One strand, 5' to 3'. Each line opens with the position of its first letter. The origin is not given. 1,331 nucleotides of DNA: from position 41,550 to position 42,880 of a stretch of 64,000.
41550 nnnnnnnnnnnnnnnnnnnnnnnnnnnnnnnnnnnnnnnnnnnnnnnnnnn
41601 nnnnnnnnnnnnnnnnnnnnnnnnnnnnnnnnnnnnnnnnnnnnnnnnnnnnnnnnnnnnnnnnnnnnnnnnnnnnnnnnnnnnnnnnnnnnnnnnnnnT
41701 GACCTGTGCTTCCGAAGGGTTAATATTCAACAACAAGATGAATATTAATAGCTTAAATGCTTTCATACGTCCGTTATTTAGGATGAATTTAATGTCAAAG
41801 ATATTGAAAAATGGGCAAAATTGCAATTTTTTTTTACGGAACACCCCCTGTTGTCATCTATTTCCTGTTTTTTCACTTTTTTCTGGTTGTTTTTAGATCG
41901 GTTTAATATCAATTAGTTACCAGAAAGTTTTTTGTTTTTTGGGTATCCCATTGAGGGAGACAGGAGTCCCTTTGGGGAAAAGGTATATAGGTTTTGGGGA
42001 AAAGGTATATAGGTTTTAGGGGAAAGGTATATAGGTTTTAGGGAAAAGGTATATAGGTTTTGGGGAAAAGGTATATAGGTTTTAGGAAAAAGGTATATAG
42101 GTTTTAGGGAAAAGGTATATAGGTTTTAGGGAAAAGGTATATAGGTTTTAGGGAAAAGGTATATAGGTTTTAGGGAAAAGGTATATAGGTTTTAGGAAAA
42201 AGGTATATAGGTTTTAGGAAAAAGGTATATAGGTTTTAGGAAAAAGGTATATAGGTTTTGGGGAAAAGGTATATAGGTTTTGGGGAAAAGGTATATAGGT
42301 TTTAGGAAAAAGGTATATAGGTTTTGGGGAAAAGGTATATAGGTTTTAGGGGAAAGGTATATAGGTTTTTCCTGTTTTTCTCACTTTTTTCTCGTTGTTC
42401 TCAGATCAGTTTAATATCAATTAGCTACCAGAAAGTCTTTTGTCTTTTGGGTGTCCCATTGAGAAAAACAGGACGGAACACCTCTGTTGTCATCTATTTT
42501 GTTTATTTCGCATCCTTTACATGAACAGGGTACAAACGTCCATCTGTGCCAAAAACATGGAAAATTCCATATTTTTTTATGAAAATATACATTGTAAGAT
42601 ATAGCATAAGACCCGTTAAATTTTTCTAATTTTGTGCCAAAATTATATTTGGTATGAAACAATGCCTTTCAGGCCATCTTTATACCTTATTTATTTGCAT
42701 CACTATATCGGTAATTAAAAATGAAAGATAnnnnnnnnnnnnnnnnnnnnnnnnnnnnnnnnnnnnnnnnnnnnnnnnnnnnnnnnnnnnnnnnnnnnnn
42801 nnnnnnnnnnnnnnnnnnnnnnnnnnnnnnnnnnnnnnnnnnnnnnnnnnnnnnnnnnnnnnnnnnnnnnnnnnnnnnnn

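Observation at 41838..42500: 18 copies of a 22-bp tandem repeat nested inside a ~100-125-bp direct duplication, between gpx and the glsB-like gene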

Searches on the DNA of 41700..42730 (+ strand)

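Call 50: search_rna_families(source=window, start=41700, end=42730, threshold=evalue, max_evalue=1)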
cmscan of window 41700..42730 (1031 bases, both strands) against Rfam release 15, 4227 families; matches with E-value up to 1: 0.
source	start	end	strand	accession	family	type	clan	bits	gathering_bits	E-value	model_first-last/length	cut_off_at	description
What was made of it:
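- There is no Rfam match at E <= 1 (call 50).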

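Call 55: search_dna_similar(query=window:41838-42500:+, collection=plasmids, mode=distant, max_evalue=0.001)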
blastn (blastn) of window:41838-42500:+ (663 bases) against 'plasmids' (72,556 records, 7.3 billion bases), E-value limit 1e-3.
No match.

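Call 56: search_dna_similar(query=window:41838-42500:+, collection=phages, mode=distant, max_evalue=0.001)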
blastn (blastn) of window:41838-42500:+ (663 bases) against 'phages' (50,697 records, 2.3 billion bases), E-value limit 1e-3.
No match.
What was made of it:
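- There is no match in 72,556 plasmid or 50,697 phage records (calls 55, 56).
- Tried and rejected: Whole-element searches. blastn of the whole block gave no match in plasmids or phages (calls 55, 56).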
